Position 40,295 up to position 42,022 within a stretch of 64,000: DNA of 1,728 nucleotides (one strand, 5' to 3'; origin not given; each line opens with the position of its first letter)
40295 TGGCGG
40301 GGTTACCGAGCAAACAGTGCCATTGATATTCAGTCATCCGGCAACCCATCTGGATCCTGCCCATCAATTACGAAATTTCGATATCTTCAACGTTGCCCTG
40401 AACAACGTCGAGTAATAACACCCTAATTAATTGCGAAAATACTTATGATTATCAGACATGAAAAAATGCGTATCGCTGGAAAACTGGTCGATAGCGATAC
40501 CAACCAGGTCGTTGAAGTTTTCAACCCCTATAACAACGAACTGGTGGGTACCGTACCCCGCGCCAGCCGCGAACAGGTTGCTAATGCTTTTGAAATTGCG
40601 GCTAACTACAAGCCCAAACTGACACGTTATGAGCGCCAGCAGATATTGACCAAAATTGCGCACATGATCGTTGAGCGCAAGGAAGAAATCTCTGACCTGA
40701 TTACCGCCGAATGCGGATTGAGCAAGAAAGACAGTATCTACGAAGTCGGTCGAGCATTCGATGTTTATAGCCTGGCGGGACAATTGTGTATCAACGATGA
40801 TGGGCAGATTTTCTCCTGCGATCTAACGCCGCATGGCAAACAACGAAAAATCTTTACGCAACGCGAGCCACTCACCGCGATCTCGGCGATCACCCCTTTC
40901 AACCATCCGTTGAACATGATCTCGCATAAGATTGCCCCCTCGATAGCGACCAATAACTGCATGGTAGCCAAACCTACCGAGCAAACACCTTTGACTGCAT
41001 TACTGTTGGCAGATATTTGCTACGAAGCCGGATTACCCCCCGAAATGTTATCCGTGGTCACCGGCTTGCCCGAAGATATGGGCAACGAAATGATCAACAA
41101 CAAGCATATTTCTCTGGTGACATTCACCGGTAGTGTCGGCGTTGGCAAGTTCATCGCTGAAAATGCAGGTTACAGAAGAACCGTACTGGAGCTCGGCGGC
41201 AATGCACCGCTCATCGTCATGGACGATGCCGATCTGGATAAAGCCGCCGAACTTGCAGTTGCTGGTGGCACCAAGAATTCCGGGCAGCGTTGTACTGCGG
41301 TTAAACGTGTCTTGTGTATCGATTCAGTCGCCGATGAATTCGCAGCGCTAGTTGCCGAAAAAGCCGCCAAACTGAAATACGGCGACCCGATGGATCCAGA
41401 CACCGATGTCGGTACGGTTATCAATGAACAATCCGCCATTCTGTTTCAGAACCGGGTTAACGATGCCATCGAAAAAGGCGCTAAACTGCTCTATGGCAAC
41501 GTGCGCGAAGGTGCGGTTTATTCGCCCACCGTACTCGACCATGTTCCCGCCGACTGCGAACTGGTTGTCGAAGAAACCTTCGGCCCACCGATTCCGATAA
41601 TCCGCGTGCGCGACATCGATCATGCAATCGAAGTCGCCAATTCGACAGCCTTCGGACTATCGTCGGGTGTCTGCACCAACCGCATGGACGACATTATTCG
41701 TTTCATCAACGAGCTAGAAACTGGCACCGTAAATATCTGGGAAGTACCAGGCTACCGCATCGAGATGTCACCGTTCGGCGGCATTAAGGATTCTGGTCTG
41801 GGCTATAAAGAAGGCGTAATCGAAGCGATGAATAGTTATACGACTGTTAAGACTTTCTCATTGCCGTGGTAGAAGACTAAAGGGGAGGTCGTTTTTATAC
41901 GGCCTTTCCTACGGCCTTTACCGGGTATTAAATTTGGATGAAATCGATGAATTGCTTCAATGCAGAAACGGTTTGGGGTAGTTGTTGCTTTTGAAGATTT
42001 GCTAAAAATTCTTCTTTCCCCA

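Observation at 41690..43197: PIN/HTH cassette flanked by the intact phnY 3' end and a diverged duplicate of the same ~150 bp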

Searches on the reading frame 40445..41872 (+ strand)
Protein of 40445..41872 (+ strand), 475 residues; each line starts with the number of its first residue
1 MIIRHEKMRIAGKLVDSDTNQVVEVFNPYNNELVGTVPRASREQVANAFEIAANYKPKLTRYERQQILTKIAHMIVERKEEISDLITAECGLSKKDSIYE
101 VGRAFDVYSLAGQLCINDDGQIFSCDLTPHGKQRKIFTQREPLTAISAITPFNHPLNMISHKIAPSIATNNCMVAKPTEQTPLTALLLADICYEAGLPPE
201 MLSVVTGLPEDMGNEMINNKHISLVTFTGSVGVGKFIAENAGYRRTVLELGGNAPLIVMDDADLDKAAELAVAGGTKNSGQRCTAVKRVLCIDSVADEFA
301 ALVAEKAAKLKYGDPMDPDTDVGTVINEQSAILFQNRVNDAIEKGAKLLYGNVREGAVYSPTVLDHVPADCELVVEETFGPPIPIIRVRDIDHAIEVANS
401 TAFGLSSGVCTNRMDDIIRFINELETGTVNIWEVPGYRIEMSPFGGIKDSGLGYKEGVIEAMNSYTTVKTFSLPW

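Call 5: search_protein_families(library=pfam, proteins=[window:40445-41872:+], max_evalue=0.01)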
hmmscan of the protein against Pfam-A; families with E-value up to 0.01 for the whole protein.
window:40445-41872:+ (475 aa): 1 family
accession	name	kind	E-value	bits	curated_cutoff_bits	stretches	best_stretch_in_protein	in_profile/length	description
PF00171.27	Aldedh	-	2.8e-142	474.9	23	1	15-470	2-460/461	Aldehyde dehydrogenase family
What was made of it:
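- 40445..41872 (+): phnY (phosphonoacetaldehyde dehydrogenase), intact, 475 aa. Probably chimeric: the body is L002-like and the last ~190 nt have a different affinity. Pfam Aldedh 2.8e-142 (call 5).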

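Call 7: find_encoding_contigs(protein=window:40445-41872:+, flank=6000, max_places=8)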
Protein window:40445-41872:+ (475 aa): 1 contig read that carries it; 1 place shown.
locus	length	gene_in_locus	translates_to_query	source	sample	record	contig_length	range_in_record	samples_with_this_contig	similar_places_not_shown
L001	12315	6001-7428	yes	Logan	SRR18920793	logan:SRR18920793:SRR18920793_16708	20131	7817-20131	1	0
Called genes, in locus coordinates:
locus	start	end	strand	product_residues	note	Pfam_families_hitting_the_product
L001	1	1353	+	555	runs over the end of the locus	PF03109:ABC1, PF27536:UbiB_helical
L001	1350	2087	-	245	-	PF09539:DUF2385 (faint)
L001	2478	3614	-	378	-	PF00266:Aminotran_5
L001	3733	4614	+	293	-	PF00126:HTH_1, PF03466:LysR_substrate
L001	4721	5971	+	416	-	PF01663:Phosphodiest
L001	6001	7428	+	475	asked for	PF00171:Aldedh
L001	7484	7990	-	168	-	PF13470:PIN_3, PF26343:VapC50_C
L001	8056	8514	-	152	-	PF12728:HTH_17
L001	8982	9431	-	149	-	PF03625:DUF302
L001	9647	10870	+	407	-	PF01321:Creatinase_N, PF00557:Peptidase_M24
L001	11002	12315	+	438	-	?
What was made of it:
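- Tried and rejected: The same structure is in Logan contig SRR18920793_16708 (call 7), but that may be the same data.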

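Call 9: find_homologous_proteins(query=window:40445-41872:+, max_evalue=1e-50)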
Query window:40445-41872:+ (475 aa): 8000 proteins with E <= 1e-50 among 8000 candidates; the best 120 are listed.
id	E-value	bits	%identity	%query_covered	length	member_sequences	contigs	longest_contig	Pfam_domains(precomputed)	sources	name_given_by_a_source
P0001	0.0e+0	1023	95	100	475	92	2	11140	PF00171.28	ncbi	-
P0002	9.7e-297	1002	93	100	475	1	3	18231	PF00171.28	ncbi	-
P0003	1.8e-296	1001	93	100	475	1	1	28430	PF00171.28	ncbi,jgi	-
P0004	2.0e-296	1001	93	100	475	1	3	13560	PF00171.28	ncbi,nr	ncbi:MAG: phosphonoacetaldehyde dehydrogenase [Gammaproteobacteria bacterium]|nr:phosphonoacetaldehy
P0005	8.7e-295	996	93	100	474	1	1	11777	PF00171.28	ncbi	-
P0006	1.7e-292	988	92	100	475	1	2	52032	PF00171.28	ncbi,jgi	ncbi:MAG: putative phosphonoacetaldehyde dehydrogenase [Parasphingorhabdus sp.]|jgi:putative phospho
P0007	4.1e-292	987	90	100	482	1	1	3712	PF00171.28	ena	-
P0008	3.7e-291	984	91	100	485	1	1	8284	PF00171.28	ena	-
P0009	3.7e-291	984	91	100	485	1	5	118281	PF00171.28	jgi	jgi:putative phosphonoacetaldehyde dehydrogenase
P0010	5.9e-291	983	92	100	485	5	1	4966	PF00171.28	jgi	jgi:putative phosphonoacetaldehyde dehydrogenase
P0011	7.0e-291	983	91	100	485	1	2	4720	PF00171.28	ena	-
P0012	1.0e-290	982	91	100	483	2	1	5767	PF00171.28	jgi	jgi:putative phosphonoacetaldehyde dehydrogenase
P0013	1.7e-290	982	91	100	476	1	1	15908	PF00171.28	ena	-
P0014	1.8e-290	981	91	100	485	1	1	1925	PF00171.28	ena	-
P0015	1.8e-290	981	91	100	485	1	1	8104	PF00171.28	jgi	-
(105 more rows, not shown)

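Call 11: find_related_loci(query=window:40445-41872:+, collection=genome_contigs, flank=7000)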
Query window:40445-41872:+ (475 aa) in genome_contigs; peptide patterns used: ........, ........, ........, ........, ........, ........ (x = any residue, [..] = any of these).
361 stretches matched a pattern; 333 encode a relative of the query (tblastn E <= 1e-3); the best 80 are kept; 80 distinct loci.
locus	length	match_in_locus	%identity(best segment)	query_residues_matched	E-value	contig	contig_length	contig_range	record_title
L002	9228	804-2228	95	1-475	0e+0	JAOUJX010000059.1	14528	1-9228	MAG: Gammaproteobacteria bacterium isolate 8_1_Jan_SF_Bin27 8_1_Jan_SF_Bin27_scaffold_1955_c1, whole genome shotgun sequ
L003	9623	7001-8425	93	1-475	0e+0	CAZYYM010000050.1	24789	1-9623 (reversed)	MAG TPA_asm: uncultured Gammaproteobacteria bacterium isolate binchicken_co275_23 genome assembly, contig: NODE_2415_len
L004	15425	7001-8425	92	1-475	0e+0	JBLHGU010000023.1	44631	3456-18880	MAG: Parasphingorhabdus sp. isolate 3300054976_34 Ga0535667_0000590, whole genome shotgun sequence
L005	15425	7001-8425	93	1-475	0e+0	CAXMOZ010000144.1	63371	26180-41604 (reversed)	MAG: uncultured Acidimicrobiia bacterium isolate 07C-BC-St04_bin.28.orig genome assembly, contig: k141_354105, whole gen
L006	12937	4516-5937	93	1-475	0e+0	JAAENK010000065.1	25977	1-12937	MAG: Gammaproteobacteria bacterium isolate Bse_30 BseG_CONTIG748979, whole genome shotgun sequence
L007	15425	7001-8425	93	1-475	0e+0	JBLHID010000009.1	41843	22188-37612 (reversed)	MAG: Polaribacter sp. isolate 3300054975_95 Ga0535640_0000373, whole genome shotgun sequence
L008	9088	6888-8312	93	1-475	0e+0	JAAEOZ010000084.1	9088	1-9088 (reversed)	MAG: Gammaproteobacteria bacterium isolate Cca_20 CcaG_CONTIG433480, whole genome shotgun sequence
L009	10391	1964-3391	90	1-475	0e+0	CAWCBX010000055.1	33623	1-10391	MAG: uncultured Gammaproteobacteria bacterium isolate MFD03551.bin.3.55 genome assembly, contig: contig_16493, whole gen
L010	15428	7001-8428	89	1-475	0e+0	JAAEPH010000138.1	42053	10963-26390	MAG: Gammaproteobacteria bacterium isolate Cli_6 CliG_CONTIG745504, whole genome shotgun sequence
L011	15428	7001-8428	89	1-475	0e+0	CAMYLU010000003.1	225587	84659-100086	MAG: uncultured Gammaproteobacteria bacterium isolate FCS_Gamma_010 genome assembly, contig: scaffold_4, whole genome sh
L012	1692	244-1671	89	1-475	0e+0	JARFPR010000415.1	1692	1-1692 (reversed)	MAG: Gammaproteobacteria bacterium isolate MAG_Ve_Sed_03 k141_3202139, whole genome shotgun sequence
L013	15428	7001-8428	89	1-475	0e+0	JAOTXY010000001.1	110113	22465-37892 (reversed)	MAG: Gammaproteobacteria bacterium isolate 21_Jan_SF_Bin30 21_Jan_SF_Bin30_scaffold_79_c1, whole genome shotgun sequence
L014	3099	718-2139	89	2-475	0e+0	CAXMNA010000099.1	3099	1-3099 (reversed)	MAG: uncultured Gammaproteobacteria bacterium isolate 07C-BC-St02_bin.9.orig genome assembly, contig: k141_3010653, whol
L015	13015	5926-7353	89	1-475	0e+0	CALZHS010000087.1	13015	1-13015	MAG: uncultured Gammaproteobacteria bacterium isolate FO_M_Gamma_013 genome assembly, contig: scaffold_9471, whole genom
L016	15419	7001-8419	92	3-475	0e+0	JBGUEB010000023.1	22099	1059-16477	MAG: Gammaproteobacteria bacterium isolate 11D-11 NODE_23_length_22099_cov_3.883071, whole genome shotgun sequence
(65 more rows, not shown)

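Call 58: search_protein_families(library=ncbifam, proteins=[window:40445-41872:+], max_evalue=0.001)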
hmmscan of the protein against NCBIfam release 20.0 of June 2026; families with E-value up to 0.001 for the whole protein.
window:40445-41872:+ (475 aa): 44 families (the best 25 are shown)
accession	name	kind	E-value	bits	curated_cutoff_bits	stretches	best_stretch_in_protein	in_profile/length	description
TIGR03250.1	PhnAcAld_DH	equivalog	3.3e-239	794.3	635.65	1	3-475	1-472/472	phosphonoacetaldehyde dehydrogenase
NF040648.1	lactal_redase_Meth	equivalog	3.9e-136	454.7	650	1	8-471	1-460/463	lactaldehyde dehydrogenase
NF047626.1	SulfactDhSafD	equivalog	3.4e-111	372.5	700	1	24-471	4-452/454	sulfoacetaldehyde dehydrogenase SafD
TIGR01780.1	SSADH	subfamily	6e-98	328.6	646.35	1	25-469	1-448/448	succinate-semialdehyde dehydrogenase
TIGR01804.1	BADH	equivalog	3.8e-93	312.5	668.6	1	10-469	2-467/467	betaine-aldehyde dehydrogenase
NF042993.1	AlphKGSA_gudD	equivalog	4.2e-91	306.1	770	1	10-471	8-478/481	alpha-ketoglutaric semialdehyde dehydrogenase GucD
NF006916.0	PRK09407.1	equivalog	6.3e-91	305.5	521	1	14-471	27-490/526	succinic semialdehyde dehydrogenase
NF008415.0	PRK11241.1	equivalog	1.6e-89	300.9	828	1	8-471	13-478/482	NADP-dependent succinate-semialdehyde dehydrogenase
NF010000.0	PRK13473.1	subfamily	3e-89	299.8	615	1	6-469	3-468/475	aminobutyraldehyde dehydrogenase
NF009725.0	PRK13252.1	equivalog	1.3e-88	297.6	593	1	5-471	6-477/488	betaine-aldehyde dehydrogenase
NF052305.1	DioxValDhHalo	equivalog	3.9e-87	293.2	750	1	9-470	8-478/483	2,5-dioxovalerate dehydrogenase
NF040869.1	G3PDH_Arch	equivalog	3.8e-86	289.8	780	1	7-470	21-488/502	NADP-dependent glyceraldehyde-3-phosphate dehydrogenase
TIGR02299.1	HpaE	equivalog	4.1e-84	282.9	638.35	1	9-473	4-476/488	5-carboxymethyl-2-hydroxymuconate semialdehyde dehydrogenase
NF007497.0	PRK10090.1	equivalog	1.7e-82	277.7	500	1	4-457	5-462/480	aldehyde dehydrogenase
NF045735.1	PaDhStyDPseudo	equivalog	6.7e-82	275.7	850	1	6-472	3-480/483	phenylacetaldehyde dehydrogenase StyD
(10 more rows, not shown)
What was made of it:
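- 40445..41872 (+): TIGR03250 at 794 bits, cut-off 636 (call 58).
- Checked: phnY at 40445-41872 matches TIGR03250 at 794 bits, cut-off 636 (call 58).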
